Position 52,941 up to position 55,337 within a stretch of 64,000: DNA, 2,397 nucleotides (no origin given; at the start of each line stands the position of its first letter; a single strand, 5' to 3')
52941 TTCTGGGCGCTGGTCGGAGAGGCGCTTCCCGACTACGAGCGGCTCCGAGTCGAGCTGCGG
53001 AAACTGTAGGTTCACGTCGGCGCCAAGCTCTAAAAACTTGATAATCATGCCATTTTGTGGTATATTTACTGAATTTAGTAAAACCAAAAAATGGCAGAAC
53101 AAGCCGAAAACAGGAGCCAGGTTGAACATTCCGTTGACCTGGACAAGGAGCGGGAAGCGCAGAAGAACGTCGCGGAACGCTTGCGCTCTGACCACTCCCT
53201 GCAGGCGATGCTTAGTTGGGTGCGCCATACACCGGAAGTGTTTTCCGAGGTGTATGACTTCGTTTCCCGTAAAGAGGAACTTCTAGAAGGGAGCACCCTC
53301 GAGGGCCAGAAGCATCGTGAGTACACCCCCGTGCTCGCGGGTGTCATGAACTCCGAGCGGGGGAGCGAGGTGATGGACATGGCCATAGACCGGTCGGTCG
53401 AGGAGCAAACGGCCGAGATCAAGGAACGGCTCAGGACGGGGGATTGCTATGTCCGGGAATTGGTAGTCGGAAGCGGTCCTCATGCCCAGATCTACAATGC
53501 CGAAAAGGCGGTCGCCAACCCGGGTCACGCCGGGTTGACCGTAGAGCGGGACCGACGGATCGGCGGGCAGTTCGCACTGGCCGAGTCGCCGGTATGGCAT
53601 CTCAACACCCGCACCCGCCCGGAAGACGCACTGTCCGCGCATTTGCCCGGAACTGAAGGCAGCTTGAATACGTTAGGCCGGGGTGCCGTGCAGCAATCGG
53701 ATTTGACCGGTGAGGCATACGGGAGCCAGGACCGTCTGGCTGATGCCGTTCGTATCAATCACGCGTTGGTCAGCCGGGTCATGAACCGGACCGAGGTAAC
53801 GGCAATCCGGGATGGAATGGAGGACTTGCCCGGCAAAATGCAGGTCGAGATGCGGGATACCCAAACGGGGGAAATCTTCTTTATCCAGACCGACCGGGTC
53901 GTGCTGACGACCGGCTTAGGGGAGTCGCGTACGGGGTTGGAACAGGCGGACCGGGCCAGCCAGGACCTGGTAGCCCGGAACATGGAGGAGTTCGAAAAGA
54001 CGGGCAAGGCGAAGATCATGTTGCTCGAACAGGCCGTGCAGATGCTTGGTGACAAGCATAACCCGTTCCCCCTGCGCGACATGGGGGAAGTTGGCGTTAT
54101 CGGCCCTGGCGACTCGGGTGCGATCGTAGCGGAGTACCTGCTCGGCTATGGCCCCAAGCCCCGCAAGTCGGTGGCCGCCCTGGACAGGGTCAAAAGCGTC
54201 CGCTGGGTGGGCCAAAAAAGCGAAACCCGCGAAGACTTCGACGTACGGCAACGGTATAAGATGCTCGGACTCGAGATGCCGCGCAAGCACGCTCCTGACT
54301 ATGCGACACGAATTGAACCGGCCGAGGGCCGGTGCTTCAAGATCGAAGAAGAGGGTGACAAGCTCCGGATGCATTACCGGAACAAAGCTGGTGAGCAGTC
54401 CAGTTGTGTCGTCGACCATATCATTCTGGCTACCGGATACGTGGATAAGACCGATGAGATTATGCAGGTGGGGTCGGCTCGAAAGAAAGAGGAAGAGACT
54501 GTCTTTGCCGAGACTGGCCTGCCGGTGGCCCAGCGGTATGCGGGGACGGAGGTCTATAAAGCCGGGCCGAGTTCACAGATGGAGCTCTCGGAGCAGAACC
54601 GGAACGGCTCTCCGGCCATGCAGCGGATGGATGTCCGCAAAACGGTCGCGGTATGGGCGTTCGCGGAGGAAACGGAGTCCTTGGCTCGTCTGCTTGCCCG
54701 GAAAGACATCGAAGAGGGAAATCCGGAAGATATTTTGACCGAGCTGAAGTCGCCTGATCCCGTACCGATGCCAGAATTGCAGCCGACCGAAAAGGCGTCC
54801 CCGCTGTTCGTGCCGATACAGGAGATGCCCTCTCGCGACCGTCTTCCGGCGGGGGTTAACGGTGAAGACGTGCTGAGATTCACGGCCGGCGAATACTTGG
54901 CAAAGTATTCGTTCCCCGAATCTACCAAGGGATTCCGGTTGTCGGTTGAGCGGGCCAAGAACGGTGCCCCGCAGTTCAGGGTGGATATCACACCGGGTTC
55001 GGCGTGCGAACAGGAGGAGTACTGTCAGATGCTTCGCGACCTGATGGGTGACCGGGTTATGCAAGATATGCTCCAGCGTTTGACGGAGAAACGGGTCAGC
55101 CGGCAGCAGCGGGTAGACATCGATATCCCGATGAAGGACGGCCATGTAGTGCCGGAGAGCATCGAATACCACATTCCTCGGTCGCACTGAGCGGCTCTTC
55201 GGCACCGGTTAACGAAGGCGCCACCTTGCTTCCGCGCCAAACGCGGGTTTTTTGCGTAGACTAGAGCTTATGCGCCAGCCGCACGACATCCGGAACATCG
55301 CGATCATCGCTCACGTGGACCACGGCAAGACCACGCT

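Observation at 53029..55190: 699-aa FAD/NADPH monooxygenase-like protein (NMO/FMO-type motifs) behind an AT-rich consensus promoter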

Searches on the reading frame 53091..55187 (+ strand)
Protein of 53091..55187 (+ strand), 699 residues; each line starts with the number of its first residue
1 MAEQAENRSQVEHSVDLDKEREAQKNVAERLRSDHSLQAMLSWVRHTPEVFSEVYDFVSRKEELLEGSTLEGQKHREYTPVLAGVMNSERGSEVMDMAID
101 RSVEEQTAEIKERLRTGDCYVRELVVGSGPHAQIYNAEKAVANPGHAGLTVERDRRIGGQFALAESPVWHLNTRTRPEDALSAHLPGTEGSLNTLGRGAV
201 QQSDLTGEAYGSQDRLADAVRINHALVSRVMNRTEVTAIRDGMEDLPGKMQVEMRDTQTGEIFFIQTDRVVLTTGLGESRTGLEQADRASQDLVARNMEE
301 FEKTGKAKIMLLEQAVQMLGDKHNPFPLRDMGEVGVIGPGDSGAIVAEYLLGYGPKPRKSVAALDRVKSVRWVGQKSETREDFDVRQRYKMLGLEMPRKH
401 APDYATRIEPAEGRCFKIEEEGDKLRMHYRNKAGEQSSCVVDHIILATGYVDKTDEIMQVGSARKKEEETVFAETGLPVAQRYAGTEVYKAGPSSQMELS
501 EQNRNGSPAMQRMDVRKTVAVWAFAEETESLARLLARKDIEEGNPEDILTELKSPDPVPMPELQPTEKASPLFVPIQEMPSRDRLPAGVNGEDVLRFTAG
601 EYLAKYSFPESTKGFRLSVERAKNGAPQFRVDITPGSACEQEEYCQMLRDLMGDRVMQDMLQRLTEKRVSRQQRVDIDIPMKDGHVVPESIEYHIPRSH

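Call 4: search_protein_families(library=pfam, proteins=[window:53091-55187:+], max_evalue=10)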
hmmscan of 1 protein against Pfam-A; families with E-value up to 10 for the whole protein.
window:53091-55187:+ (699 aa): 4 families
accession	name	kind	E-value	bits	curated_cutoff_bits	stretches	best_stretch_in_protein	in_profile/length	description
PF13434.12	Lys_Orn_oxgnase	-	1.4e-05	24.8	21.3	2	227-275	291-336/339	L-lysine 6-monooxygenase/L-ornithine 5-monooxygenase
PF07992.20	Pyr_redox_2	-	0.0016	18.4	26.1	1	181-463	57-250/291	Pyridine nucleotide-disulphide oxidoreductase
PF15522.11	Ntox14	-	0.11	12.3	25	1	155-227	56-130/218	Novel toxin 14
PF16046.10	FAM76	-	0.25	11.2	28.5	1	492-554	190-252/298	FAM76 protein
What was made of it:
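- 53139..53438 (+): N-terminal all-helical domain (residues 17-116). Its distal part, from about residue 40, is conserved across the whole family, including the phage forms. No Pfam match (call 4).
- On Thioredoxin reductase and pyridine nucleotide-disulfide oxidoreductases: Pyr_redox_2 scores 18.4 bits, below its 26.1 cut-off (call 4).
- Closest known: Actinobacterial L-lysine N6-monooxygenases MbtG. Different: There is no in-register full-length PF13434 match (call 4).
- The whole-protein PF13434 score of 24.8 bits exceeds the 21.3 cut-off (call 4). The PF13434 match is one 49-residue stretch aligned out of register: residues 227-275 to profile positions 291-336 (call 4).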

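Call 5: search_protein_families(library=ncbifam, proteins=[window:53091-55187:+], max_evalue=10)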
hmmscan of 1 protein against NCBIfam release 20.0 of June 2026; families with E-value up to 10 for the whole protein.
window:53091-55187:+ (699 aa): 1 family
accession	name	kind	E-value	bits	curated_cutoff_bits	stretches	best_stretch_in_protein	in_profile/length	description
TIGR03997.1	mycofact_OYE_2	equivalog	0.031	12.6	793.15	1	122-165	381-422/645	mycofactocin system FadH/OYE family oxidoreductase 2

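Call 6: search_solved_structures(query=window:53091-55187:+, max_evalue=10, show_alignments=2)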
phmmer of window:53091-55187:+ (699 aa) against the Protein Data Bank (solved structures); distinct sequences matched with E-value up to 10: 1.
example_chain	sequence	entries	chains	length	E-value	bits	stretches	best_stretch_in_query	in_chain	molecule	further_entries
4oit_A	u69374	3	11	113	0.59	12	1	129-179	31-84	LysM domain protein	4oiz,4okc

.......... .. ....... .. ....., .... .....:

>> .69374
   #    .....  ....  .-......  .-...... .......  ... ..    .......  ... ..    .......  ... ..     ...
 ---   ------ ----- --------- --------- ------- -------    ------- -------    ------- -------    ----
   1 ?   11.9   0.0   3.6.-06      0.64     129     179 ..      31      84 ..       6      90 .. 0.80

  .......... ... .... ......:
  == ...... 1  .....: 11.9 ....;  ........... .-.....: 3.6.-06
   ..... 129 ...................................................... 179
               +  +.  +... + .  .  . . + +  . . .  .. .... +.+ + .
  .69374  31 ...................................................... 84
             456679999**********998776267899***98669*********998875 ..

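Call 7: find_homologous_proteins(query=window:53091-55187:+, max_evalue=0.001)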
Query window:53091-55187:+ (699 aa): 4 proteins with E <= 0.001 among 8000 candidates.
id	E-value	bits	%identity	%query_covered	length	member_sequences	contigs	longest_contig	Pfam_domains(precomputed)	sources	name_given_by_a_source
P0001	0.0e+0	1563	100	100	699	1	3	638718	PF13434.13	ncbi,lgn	ncbi:MAG: hypothetical protein WD603_00035 [Patescibacteria group bacterium]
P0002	0.0e+0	1234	78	98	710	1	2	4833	PF07992.21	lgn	-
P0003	3.1e-269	913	67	88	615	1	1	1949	-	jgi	jgi:hypothetical protein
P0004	1.6e-134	468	45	63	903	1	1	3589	-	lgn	-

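Call 12: find_encoding_contigs(protein=P0002, flank=5000)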
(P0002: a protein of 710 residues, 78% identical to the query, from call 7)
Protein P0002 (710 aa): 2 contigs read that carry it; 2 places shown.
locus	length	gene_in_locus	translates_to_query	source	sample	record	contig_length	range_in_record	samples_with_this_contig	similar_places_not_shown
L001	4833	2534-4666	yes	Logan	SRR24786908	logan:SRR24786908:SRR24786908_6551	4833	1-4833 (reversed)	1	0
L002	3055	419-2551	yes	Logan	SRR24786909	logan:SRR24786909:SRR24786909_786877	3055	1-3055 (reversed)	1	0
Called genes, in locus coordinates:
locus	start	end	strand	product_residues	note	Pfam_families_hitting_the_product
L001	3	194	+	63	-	?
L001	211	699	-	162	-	PF18936:DUF5684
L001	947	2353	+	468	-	PF03793:PASTA (weak)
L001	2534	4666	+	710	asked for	PF07992:Pyr_redox_2 (faint)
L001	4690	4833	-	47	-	?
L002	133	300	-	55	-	-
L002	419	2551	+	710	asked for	PF07992:Pyr_redox_2 (faint)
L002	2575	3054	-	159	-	?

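Call 13: find_encoding_contigs(protein=P0004, flank=5000)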
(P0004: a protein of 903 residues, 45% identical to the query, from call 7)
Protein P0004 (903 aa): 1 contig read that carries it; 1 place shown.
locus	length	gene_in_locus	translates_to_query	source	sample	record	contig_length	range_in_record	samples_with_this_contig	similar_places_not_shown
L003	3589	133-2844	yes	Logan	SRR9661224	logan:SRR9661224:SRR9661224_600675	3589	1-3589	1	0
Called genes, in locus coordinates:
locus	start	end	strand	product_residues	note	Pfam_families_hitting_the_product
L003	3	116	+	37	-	?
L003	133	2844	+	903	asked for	-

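Call 19: predict_structure(alignment_id=A1)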
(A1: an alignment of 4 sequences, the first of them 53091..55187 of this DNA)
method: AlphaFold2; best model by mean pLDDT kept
length: 699 residues; sequences in the alignment: 4
mean_pLDDT: 52.2   pTM: 0.34
mean pLDDT of the five models: 52.2, 51.6, 49.5, 49.1, 45.9
residues with pLDDT >= 90: 3; 70-90: 178; 50-70: 150; < 50: 368
segments of 3 or more residues with pLDDT < 50: 1-21, 26-103, 128-148, 152-226, 273-280, 320-330, 352-365, 375-407, 449-467, 471-480, 489-555, 668-670, 697-699
pLDDT, mean of each block of 10 residues (from residue 1): 34 42 47 40 37 39 40 39 37 38 53 68 55 47 43 34 24 25 25 23 25 24 47 63 71 71 72 43 64 78 73 55 42 68 56 37 54 53 34 34 48 76 86 80 68 45 46 42 52 29 29 26 28 37 34 52 67 76 59 81 84 81 79 63 83 83 67 76 75 53
secondary structure, 60 per line:
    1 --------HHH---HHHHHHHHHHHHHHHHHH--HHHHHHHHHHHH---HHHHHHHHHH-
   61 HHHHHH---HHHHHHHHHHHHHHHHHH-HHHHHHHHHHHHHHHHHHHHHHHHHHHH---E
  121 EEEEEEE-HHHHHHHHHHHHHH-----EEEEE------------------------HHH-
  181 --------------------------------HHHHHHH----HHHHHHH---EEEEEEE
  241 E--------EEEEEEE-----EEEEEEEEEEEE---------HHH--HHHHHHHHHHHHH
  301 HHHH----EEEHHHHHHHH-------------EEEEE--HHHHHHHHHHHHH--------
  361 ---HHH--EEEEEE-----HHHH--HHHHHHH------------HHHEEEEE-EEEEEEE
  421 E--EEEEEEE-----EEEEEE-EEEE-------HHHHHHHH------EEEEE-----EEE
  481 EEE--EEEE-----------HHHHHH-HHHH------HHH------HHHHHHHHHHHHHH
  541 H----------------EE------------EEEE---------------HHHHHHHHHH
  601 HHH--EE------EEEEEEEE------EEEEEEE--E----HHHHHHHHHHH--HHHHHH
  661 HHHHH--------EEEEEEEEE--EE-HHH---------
elements in order (helices of 4 or more, strands of 3 or more residues): H15-32 H35-46 H50-59 H61-66 H70-87 H89-116 E120-127 H129-142 E148-152 H213-219 H224-230 E234-241 E250-256 E262-273 H288-304 E309-311 H312-319 E333-337 H340-352 E369-374 H380-383 H386-392 E408-412 E414-421 E424-430 E436-441 E443-446 H454-461 E468-472 E478-483 E486-489 H501-506 H508-511 H527-541 E572-575 H591-603 E614-621 E628-634 H642-652 H655-665 E674-682
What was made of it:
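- Tried and rejected: With 4 sequences it gave pLDDT 52 and was discarded (call 19).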

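Call 20: search_protein_representatives(alignment_id=A1)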
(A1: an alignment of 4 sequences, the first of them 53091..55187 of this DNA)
Query: 4 sequences, 710 profile positions. Proteins with E-value up to 0.001 (for the whole library): 779; up to 1e-10: 600; up to 1e-30: 283. The best 150 are listed.
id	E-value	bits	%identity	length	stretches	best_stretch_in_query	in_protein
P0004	0.0e+00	1193.3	-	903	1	2-710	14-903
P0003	0.0e+00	1172.3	-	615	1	95-710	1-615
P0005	6.1e-194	662.7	-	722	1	12-708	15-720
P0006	1.1e-187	642.0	-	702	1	12-704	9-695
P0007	8.7e-177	606.0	-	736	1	11-708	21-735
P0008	1.1e-166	572.6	-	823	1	25-707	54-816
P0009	5.7e-151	520.6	-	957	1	29-707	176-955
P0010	3.1e-149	514.9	-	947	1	12-707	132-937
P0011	4.4e-147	507.8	-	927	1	16-709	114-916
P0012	4.7e-143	494.5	-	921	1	30-708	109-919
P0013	3.9e-142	491.4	-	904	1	22-696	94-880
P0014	1.5e-138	479.6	-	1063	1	22-705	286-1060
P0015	4.9e-137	474.6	-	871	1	28-706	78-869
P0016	1.8e-133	462.8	-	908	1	30-708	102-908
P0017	4.1e-133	461.6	-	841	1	28-706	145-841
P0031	1.9e-123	429.7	-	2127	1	20-706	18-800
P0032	8.7e-123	427.5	-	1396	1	27-704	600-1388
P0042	1.5e-110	387.1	-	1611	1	16-706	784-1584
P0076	2.2e-74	267.5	-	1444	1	28-702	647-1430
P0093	6.9e-63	229.5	-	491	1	132-549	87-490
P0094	8.4e-63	229.2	-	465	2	342-544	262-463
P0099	6.5e-58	213.0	-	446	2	319-545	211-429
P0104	5.1e-54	200.2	-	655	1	24-548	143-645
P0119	6.7e-50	186.5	-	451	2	322-545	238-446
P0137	7.7e-46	173.1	-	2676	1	33-634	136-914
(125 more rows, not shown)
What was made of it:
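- Tried and rejected: The exhaustive HMMER scan was needed (call 20).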

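Call 25: search_protein_families(library=pfam, alignment_id=A2, max_evalue=0.01)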
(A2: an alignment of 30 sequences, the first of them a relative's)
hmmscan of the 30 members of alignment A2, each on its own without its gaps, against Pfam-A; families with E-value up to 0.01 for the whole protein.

A. member 1, P0093 (491 aa): 2 families
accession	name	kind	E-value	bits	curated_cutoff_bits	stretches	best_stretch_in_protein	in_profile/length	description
PF07992.20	Pyr_redox_2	-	3.1e-05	24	26.1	1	223-399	101-244/291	Pyridine nucleotide-disulphide oxidoreductase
PF13434.12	Lys_Orn_oxgnase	-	0.0019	17.8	21.3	0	221-299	147-217/339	L-lysine 6-monooxygenase/L-ornithine 5-monooxygenase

B. families by the number of members that match (of 30 scanned): 8 families
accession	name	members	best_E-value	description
PF07992.20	Pyr_redox_2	23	5.6e-10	Pyridine nucleotide-disulphide oxidoreductase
PF13434.12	Lys_Orn_oxgnase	13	1.3e-05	L-lysine 6-monooxygenase/L-ornithine 5-monooxygenase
PF13450.12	NAD_binding_8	6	7.9e-05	NAD(P)-binding Rossmann-like domain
PF13454.12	NAD_binding_9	6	0.00021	FAD-NAD(P)-binding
PF13738.12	Pyr_redox_3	3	2.1e-05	Pyridine nucleotide-disulphide oxidoreductase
PF21799.2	MurD-like_N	1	0.0021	Mur ligase MurD-like, N-terminal domain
PF01266.30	DAO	1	0.0028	FAD dependent oxidoreductase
PF00070.33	Pyr_redox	1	0.0047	Pyridine nucleotide-disulphide oxidoreductase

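Call 26: search_protein_families(library=pfam, alignment_id=A3, max_evalue=0.01)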
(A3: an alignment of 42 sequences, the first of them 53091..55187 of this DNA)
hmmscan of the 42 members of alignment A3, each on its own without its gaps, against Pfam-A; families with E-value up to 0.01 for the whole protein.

A. member 1, window:53091-55187:+ (699 aa): 2 families
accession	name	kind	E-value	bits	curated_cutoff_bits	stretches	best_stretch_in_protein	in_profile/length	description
PF13434.12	Lys_Orn_oxgnase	-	1.4e-05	24.8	21.3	0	227-275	291-336/339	L-lysine 6-monooxygenase/L-ornithine 5-monooxygenase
PF07992.20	Pyr_redox_2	-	0.0016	18.4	26.1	0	181-463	57-250/291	Pyridine nucleotide-disulphide oxidoreductase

B. families by the number of members that match (of 42 scanned): 8 families
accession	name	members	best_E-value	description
PF07992.20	Pyr_redox_2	6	1.4e-05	Pyridine nucleotide-disulphide oxidoreductase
PF13434.12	Lys_Orn_oxgnase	4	1.4e-05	L-lysine 6-monooxygenase/L-ornithine 5-monooxygenase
PF13454.12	NAD_binding_9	3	0.00043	FAD-NAD(P)-binding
PF13450.12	NAD_binding_8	2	5.6e-06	NAD(P)-binding Rossmann-like domain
PF01882.25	DUF58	1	0.0007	Protein of unknown function DUF58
PF23702.2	ARM_ECM29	1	0.00074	ECM29, ARM-like repeats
PF09280.16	XPC-binding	1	0.0055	XPC-binding domain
PF01946.23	Thi4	1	0.0092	Thi4 family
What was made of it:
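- Only 4 of 42 long and 13 of 30 short relatives touch PF13434 at all, and all weakly (calls 25, 26).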

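Call 27: search_solved_structures(query=A2, max_evalue=1, show_alignments=3)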
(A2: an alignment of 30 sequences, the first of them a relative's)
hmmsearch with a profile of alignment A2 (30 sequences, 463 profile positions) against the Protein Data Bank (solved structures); distinct sequences matched with E-value up to 1: 177 (the best 60 are shown).
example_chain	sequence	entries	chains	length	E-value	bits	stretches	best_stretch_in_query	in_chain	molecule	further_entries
9nns_A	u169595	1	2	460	8.9e-10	41.1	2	206-278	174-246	L-lysine N6-monooxygenase MbtG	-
4a9w_A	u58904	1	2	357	1.1e-09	40.8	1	181-271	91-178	MONOOXYGENASE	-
4c5o_A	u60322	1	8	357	1.1e-09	40.8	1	181-271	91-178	FLAVIN MONOOXYGENASE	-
3s5w_A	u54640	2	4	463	4.2e-05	25.7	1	331-389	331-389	L-ornithine 5-monooxygenase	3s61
4usr_A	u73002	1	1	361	4.5e-05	25.6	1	189-273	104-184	MONOOXYGENASE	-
2ylx_A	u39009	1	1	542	5.1e-05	25.4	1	75-121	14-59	PHENYLACETONE MONOOXYGENASE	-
1w4x_A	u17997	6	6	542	5.1e-05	25.4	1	75-121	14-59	PHENYLACETONE MONOOXYGENASE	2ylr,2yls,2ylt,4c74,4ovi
2ylw_A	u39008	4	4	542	5.1e-05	25.4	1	75-121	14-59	PHENYLACETONE MONOOXYGENASE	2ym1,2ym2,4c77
4d03_A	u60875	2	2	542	5.2e-05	25.4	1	75-121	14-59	PHENYLACETONE MONOOXYGENASE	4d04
2ylz_A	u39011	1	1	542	5.2e-05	25.4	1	75-121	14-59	PHENYLACETONE MONOOXYGENASE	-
8xg8_A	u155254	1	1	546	5.2e-05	25.4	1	75-121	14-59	Phenylacetone monooxygenase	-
8xg7_A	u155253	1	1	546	5.3e-05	25.4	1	75-121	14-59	Phenylacetone monooxygenase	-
8xg9_A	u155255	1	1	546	5.3e-05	25.4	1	75-121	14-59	Phenylacetone monooxygenase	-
3kve_A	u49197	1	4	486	6.2e-05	25.1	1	238-285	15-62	L-amino acid oxidase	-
7xpi_A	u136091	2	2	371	7.6e-05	24.9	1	349-422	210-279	Apoptosis inducing factor mitochondria associated 2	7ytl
3ab1_A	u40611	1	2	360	0.0025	19.9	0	181-268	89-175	Ferredoxin--NADP reductase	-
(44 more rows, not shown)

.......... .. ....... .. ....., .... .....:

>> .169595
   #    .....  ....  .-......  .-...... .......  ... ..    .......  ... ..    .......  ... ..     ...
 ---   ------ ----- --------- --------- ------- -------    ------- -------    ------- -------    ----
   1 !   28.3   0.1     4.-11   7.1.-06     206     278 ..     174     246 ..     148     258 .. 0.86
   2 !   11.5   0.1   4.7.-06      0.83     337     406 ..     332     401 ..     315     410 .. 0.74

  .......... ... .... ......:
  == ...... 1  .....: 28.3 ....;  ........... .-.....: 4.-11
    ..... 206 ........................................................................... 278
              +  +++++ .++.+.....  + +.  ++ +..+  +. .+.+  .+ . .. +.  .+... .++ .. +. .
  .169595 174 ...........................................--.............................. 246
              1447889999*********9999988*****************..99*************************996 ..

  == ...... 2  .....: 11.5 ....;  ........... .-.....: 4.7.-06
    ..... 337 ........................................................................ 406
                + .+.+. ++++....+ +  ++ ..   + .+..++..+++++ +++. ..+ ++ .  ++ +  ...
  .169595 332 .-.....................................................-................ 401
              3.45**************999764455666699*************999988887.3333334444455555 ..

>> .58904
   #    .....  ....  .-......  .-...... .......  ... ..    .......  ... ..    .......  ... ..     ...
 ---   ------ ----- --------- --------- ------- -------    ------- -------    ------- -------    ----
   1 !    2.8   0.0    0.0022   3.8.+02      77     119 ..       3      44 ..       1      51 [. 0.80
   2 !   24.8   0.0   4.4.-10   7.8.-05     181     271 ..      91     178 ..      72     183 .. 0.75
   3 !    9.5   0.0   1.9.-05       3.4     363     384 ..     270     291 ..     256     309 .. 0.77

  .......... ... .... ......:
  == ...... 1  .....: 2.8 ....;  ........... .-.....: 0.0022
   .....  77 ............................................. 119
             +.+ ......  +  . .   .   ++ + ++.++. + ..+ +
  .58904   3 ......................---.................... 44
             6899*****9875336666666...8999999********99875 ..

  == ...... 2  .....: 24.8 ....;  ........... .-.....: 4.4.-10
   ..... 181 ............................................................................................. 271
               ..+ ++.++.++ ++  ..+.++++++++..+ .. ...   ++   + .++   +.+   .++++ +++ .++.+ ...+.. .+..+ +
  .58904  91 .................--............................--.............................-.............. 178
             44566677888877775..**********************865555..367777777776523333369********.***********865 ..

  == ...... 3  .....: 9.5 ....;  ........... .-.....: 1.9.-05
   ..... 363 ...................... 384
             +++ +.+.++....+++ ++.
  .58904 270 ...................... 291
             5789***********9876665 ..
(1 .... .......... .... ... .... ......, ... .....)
